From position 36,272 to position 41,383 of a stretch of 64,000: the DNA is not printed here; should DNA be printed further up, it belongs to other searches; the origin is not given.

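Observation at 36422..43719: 1604-aa fusion of a PMT/ArnT-like module to a DUF2298 module, followed directly by an 824-aa stand-alone DUF2298 paralogue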

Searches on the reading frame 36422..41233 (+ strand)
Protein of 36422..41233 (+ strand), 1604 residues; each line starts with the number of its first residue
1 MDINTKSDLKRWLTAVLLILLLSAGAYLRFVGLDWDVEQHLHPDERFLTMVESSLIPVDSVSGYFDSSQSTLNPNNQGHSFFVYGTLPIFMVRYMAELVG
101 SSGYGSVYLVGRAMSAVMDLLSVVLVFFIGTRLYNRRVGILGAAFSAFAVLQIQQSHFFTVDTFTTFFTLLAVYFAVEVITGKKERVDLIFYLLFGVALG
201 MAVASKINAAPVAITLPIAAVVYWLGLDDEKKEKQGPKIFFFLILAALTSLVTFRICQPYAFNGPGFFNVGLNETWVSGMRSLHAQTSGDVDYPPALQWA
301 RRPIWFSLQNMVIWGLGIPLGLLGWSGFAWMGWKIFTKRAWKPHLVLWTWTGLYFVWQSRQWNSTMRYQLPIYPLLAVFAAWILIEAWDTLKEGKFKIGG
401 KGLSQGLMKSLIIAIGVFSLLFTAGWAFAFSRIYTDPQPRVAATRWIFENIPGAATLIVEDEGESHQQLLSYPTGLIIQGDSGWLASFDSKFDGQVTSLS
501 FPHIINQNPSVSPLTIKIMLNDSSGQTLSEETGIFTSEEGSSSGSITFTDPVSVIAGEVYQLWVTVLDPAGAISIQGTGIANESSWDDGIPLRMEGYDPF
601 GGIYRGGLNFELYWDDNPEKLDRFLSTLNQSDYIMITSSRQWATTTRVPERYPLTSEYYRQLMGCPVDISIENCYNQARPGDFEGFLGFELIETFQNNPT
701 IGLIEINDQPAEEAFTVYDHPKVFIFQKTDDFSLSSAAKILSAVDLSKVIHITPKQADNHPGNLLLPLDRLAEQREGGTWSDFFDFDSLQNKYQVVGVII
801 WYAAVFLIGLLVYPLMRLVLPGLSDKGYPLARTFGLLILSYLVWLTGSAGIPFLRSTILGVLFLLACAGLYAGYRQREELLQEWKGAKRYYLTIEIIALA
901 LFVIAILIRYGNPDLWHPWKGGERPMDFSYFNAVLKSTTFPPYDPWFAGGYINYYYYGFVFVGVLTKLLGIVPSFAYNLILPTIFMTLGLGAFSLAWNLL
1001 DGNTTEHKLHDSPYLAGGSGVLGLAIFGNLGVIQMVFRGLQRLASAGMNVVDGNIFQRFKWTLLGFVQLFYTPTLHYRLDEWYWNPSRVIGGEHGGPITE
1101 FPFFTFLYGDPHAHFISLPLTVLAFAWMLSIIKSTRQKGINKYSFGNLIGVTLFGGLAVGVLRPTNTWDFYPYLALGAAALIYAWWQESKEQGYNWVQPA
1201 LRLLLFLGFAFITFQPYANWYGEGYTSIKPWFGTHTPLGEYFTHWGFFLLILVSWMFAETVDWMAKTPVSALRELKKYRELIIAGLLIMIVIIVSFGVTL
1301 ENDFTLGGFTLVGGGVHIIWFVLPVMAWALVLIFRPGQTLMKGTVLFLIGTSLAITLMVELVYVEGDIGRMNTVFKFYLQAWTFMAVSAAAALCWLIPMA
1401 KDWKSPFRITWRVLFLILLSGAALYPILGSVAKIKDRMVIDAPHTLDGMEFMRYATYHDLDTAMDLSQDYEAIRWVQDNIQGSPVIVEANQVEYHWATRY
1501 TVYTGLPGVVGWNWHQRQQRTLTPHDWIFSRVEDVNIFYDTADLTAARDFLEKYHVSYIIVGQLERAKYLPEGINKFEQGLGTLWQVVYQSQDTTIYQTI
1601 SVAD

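Call 5: search_protein_families(library=pfam, proteins=[window:36422-41233:+], max_evalue=0.1)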
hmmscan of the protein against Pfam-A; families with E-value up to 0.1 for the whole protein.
window:36422-41233:+ (1604 aa): 3 families
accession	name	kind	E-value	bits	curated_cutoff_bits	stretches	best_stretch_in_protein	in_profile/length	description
PF10060.15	DUF2298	-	1.8e-106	357.4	27.8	1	838-1384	1-487/488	Uncharacterized membrane protein (DUF2298)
PF13231.12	PMT_2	-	3.8e-10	40.6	26.1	1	105-246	18-149/160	Dolichyl-phosphate-mannose-protein mannosyltransferase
PF13313.11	DUF4082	-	0.024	15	28.4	1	488-580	21-104/143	Domain of unknown function (DUF4082)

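Call 6: search_protein_families(library=ncbifam, proteins=[window:36422-41233:+], max_evalue=0.1)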
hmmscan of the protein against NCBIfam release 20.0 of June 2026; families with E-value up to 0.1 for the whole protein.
window:36422-41233:+ (1604 aa): 2 families
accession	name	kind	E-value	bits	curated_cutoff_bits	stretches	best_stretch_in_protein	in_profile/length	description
TIGR03662.1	Chlor_Arch_YYY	subfamily_domain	7e-151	504.3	300.25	1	795-1599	2-726/727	chlor_Arch_YYY domain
TIGR04154.1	archaeo_STT3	subfamily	5.3e-05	21.8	450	1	77-257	63-258/831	oligosaccharyl transferase, archaeosortase A system-associated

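Call 12: find_homologous_proteins(query=window:36422-41233:+, max_evalue=0.00001)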
Query window:36422-41233:+ (1604 aa): 2980 proteins with E <= 0.00001 among 8000 candidates; the best 120 are listed.
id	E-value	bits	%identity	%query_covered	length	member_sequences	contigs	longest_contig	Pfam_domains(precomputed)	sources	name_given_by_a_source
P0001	0.0e+0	3590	96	100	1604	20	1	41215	PF10060.16,PF13231.13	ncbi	-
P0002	0.0e+0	3489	93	100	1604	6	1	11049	PF10060.16,PF13231.13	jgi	-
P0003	0.0e+0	3393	90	100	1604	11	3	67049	PF10060.16,PF13231.13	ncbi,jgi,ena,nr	ncbi:MAG TPA: hypothetical protein ENF27_04665 [Chloroflexi bacterium]|nr:hypothetical protein [Chlo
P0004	0.0e+0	3383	89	100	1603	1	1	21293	PF10060.16,PF02366.25,PF13231.13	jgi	-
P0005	0.0e+0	3319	88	100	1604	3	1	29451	PF10060.16,PF13231.13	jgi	jgi:YYY domain-containing protein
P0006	0.0e+0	3302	87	100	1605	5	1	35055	PF10060.16,PF02366.25,PF13231.13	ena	-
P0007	0.0e+0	3278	86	100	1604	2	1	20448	PF10060.16,PF13231.13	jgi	jgi:YYY domain-containing protein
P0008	0.0e+0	3230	85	100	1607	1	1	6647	PF10060.16,PF02366.25,PF13231.13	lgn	-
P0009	0.0e+0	3149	82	100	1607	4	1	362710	PF10060.16,PF13231.13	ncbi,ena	-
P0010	0.0e+0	3118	82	100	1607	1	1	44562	PF10060.16,PF13231.13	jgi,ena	-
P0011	0.0e+0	2962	77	100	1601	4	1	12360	PF10060.16,PF13231.13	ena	-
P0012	0.0e+0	2754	72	100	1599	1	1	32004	PF10060.16,PF02366.25,PF13231.13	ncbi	-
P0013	0.0e+0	2700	70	100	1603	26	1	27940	PF10060.16,PF13231.13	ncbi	ncbi:MAG: DUF2298 domain-containing protein [Anaerolineales bacterium]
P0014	0.0e+0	2695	70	100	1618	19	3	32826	PF10060.16,PF13231.13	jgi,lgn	-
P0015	0.0e+0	2682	70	100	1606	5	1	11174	PF10060.16,PF02366.25,PF13231.13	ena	-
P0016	0.0e+0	2680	70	100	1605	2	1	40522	PF10060.16,PF02366.25,PF13231.13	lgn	-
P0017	0.0e+0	2679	70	100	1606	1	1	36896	PF10060.16,PF02366.25,PF13231.13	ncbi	-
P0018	0.0e+0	2668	70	100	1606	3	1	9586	PF10060.16,PF13231.13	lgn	-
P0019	0.0e+0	2664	70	100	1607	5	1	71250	PF10060.16,PF13231.13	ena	-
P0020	0.0e+0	2663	69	100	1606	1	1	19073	PF10060.16,PF13231.13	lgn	-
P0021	0.0e+0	2662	70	100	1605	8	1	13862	PF10060.16,PF02366.25,PF13231.13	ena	-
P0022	0.0e+0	2657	70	100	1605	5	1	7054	PF10060.16,PF02366.25,PF13231.13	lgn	-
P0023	0.0e+0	2654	69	100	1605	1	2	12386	PF10060.16,PF13231.13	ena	-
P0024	0.0e+0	2648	69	100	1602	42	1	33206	PF10060.16,PF13231.13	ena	-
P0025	0.0e+0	2647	69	100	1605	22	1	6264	PF10060.16,PF13231.13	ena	-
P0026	0.0e+0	2645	69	100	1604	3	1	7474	PF10060.16,PF13231.13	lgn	-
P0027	0.0e+0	2638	69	100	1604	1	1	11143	PF10060.16,PF13231.13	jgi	jgi:YYY domain-containing protein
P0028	0.0e+0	2636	68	100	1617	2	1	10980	PF10060.16,PF13231.13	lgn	-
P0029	0.0e+0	2634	69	100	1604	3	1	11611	PF10060.16,PF13231.13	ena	-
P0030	0.0e+0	2628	69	99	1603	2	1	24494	PF10060.16,PF13231.13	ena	-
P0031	0.0e+0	2625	69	99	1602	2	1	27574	PF10060.16,PF13231.13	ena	-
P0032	0.0e+0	2622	69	100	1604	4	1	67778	PF10060.16,PF02366.25,PF13231.13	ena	-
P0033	0.0e+0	2619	68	100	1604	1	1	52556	PF10060.16,PF13231.13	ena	-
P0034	0.0e+0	2615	68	99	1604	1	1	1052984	PF10060.16,PF13231.13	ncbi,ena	-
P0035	0.0e+0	2614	68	100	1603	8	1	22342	PF10060.16,PF02366.25,PF13231.13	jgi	-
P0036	0.0e+0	2598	68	100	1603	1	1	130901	PF10060.16,PF02366.25,PF13231.13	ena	-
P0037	0.0e+0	2591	67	100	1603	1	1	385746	PF10060.16,PF02366.25,PF13231.13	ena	-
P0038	0.0e+0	2575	67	100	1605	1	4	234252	PF10060.16,PF13231.13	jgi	-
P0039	0.0e+0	2566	67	100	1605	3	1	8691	PF10060.16,PF02366.25,PF13231.13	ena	-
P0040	0.0e+0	2534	67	98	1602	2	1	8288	PF10060.16,PF02366.25,PF13231.13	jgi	jgi:YYY domain-containing protein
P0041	0.0e+0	2529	67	100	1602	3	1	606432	PF10060.16,PF02366.25,PF13231.13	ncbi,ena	-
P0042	0.0e+0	2510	67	98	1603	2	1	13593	PF10060.16,PF13231.13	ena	-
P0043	0.0e+0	2455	65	100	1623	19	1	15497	PF10060.16,PF02366.25,PF13231.13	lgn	-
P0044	0.0e+0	2283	61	100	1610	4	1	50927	PF10060.16,PF02366.25,PF13231.13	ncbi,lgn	-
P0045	0.0e+0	2274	61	100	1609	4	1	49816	PF10060.16,PF02366.25,PF13231.13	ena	-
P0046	0.0e+0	2246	75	78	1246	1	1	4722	PF10060.16,PF13231.13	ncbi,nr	ncbi:MAG: DUF2298 domain-containing protein, partial [Anaerolineales bacterium]|nr:DUF2298 domain-co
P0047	0.0e+0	2231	59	100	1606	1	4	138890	PF10060.16,PF13231.13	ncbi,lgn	ncbi:MAG: DUF2298 domain-containing protein [Anaerolineales bacterium]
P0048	0.0e+0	2191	59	100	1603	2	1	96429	PF10060.16,PF02366.25,PF13231.13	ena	-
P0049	0.0e+0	2180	58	98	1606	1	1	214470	PF10060.16,PF13231.13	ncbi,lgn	-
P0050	0.0e+0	2179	59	100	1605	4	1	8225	PF10060.16,PF13231.13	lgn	-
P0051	0.0e+0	2170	58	98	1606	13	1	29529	PF10060.16,PF13231.13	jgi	-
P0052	0.0e+0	2153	58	99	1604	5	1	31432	PF10060.16,PF02366.25,PF13231.13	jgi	jgi:YYY domain-containing protein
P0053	0.0e+0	2146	57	100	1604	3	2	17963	PF10060.16,PF02366.25,PF13231.13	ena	-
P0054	0.0e+0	2119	56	100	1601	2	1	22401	PF10060.16,PF13231.13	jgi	-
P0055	0.0e+0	2105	56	100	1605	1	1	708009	PF10060.16,PF02366.25,PF13231.13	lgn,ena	-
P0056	0.0e+0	2083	56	99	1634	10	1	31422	PF10060.16,PF02366.25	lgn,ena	-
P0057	0.0e+0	2057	56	100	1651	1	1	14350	PF10060.16,PF02366.25,PF13231.13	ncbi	-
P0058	0.0e+0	2028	57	66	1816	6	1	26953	PF10060.16,PF13231.13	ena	-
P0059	0.0e+0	2015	57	68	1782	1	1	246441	PF10060.16,PF13231.13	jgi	jgi:YYY domain-containing protein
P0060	0.0e+0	2014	55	100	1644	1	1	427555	PF10060.16,PF13231.13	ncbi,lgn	-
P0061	0.0e+0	2010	54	71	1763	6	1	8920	PF10060.16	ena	-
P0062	0.0e+0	1997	54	72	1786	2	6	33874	PF10060.16,PF13231.13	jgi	-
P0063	0.0e+0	1996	53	72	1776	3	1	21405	PF10060.16,PF13231.13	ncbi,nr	ncbi:MAG: glycosyltransferase family 39 protein [Chloroflexi bacterium]|nr:glycosyltransferase famil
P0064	0.0e+0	1994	54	72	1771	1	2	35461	PF10060.16,PF13231.13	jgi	-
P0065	0.0e+0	1990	53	72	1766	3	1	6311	PF10060.16,PF13231.13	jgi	-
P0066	0.0e+0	1988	53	72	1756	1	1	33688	PF10060.16,PF13231.13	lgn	-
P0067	0.0e+0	1988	54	71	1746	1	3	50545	PF10060.16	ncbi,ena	-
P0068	0.0e+0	1986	53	72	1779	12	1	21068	PF10060.16,PF13231.13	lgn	-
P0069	0.0e+0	1985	54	71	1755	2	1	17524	PF10060.16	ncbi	-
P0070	0.0e+0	1984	57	66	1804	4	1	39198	PF10060.16,PF13231.13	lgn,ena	-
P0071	0.0e+0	1984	55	68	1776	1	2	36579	PF10060.16,PF13231.13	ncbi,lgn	-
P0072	0.0e+0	1982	55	71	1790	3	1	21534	PF10060.16,PF13231.13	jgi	-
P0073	0.0e+0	1981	55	71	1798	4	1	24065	PF10060.16,PF13231.13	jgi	jgi:YYY domain-containing protein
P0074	0.0e+0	1979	52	72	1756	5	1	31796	PF10060.16,PF13231.13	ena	-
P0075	0.0e+0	1975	54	69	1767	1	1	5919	PF10060.16,PF13231.13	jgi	-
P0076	0.0e+0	1974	53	72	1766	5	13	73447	PF10060.16,PF13231.13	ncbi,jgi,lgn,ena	-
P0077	0.0e+0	1971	53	71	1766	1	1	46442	PF10060.16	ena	-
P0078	0.0e+0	1970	55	71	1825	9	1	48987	PF10060.16,PF13231.13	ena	-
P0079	0.0e+0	1956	54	72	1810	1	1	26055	PF10060.16,PF13231.13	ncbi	-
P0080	0.0e+0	1949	52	72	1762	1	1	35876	PF10060.16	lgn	-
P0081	0.0e+0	1948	56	66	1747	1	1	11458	PF10060.16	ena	-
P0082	0.0e+0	1943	53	71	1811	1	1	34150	PF10060.16,PF13231.13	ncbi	-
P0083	0.0e+0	1943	53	70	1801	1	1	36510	PF10060.16,PF13231.13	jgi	jgi:YYY domain-containing protein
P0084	0.0e+0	1937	53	68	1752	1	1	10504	PF10060.16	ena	-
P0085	0.0e+0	1937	52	74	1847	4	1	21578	PF10060.16,PF13231.13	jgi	-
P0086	0.0e+0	1933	53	70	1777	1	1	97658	PF10060.16,PF13231.13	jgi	jgi:YYY domain-containing protein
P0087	0.0e+0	1928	54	71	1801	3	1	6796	PF10060.16,PF13231.13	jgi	jgi:YYY domain-containing protein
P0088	0.0e+0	1928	52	71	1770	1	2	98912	PF10060.16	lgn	-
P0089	0.0e+0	1927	52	73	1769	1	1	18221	PF10060.16,PF13231.13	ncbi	-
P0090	0.0e+0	1923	53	71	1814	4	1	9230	PF10060.16,PF13231.13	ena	-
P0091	0.0e+0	1914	55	66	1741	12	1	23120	PF10060.16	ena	-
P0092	0.0e+0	1913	52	71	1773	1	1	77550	PF10060.16,PF13231.13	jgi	jgi:YYY domain-containing protein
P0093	0.0e+0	1913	52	71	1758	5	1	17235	PF10060.16,PF02366.25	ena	-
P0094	0.0e+0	1910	53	69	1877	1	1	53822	PF10060.16,PF13231.13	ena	-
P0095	0.0e+0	1910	50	72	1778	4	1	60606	PF10060.16,PF13231.13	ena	-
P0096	0.0e+0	1909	55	66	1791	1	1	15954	PF10060.16,PF13231.13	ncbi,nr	ncbi:MAG: glycosyltransferase family 39 protein [Anaerolineales bacterium]|nr:glycosyltransferase fa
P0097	0.0e+0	1908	53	68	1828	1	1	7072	PF10060.16,PF13231.13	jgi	jgi:YYY domain-containing protein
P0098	0.0e+0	1905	53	100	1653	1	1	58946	PF10060.16,PF13231.13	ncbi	ncbi:MAG: DUF2298 domain-containing protein [Chloroflexota bacterium]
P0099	0.0e+0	1905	53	68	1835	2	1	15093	PF10060.16,PF13231.13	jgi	-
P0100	0.0e+0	1899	52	71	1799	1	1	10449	PF10060.16,PF13231.13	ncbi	-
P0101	0.0e+0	1891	52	66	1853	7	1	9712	PF10060.16,PF13231.13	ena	-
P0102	0.0e+0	1874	52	68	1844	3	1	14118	PF10060.16,PF13231.13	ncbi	-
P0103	0.0e+0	1873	52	71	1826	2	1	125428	PF10060.16,PF13231.13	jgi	-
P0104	0.0e+0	1873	53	67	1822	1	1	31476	PF10060.16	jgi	jgi:YYY domain-containing protein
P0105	0.0e+0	1872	52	69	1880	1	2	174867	PF10060.16,PF13231.13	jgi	-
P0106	0.0e+0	1870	53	68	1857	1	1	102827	PF10060.16,PF13231.13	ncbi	-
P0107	0.0e+0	1846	49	76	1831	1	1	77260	PF10060.16,PF13231.13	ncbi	ncbi:DUF2298 domain-containing protein [Chloroflexota bacterium]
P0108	0.0e+0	1811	57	66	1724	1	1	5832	PF10060.16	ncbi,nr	ncbi:MAG: DUF2298 domain-containing protein, partial [Chloroflexota bacterium]|nr:DUF2298 domain-con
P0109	0.0e+0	1803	57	85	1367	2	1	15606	PF10060.16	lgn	-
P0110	0.0e+0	1780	49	100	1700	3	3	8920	PF10060.16,PF13231.13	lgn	-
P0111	0.0e+0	1780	50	98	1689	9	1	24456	PF10060.16,PF02366.25,PF13231.13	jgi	jgi:YYY domain-containing protein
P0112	0.0e+0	1774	49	71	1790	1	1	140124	PF10060.16,PF13231.13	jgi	jgi:YYY domain-containing protein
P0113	0.0e+0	1771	49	99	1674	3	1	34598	PF10060.16,PF13231.13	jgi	-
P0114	0.0e+0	1765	49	71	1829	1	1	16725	PF10060.16,PF13231.13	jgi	jgi:YYY domain-containing protein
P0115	0.0e+0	1765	47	100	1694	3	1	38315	PF10060.16,PF13231.13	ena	-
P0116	0.0e+0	1764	51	72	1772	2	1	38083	PF10060.16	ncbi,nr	ncbi:MAG: DUF2298 domain-containing protein [Anaerolineaceae bacterium]|nr:DUF2298 domain-containing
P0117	0.0e+0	1761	48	72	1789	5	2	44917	PF10060.16,PF13231.13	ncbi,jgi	-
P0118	0.0e+0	1759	49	100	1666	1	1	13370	PF10060.16,PF13231.13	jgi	jgi:YYY domain-containing protein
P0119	0.0e+0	1759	50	72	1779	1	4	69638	PF10060.16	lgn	-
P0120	0.0e+0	1758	49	99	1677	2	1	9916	PF10060.16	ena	-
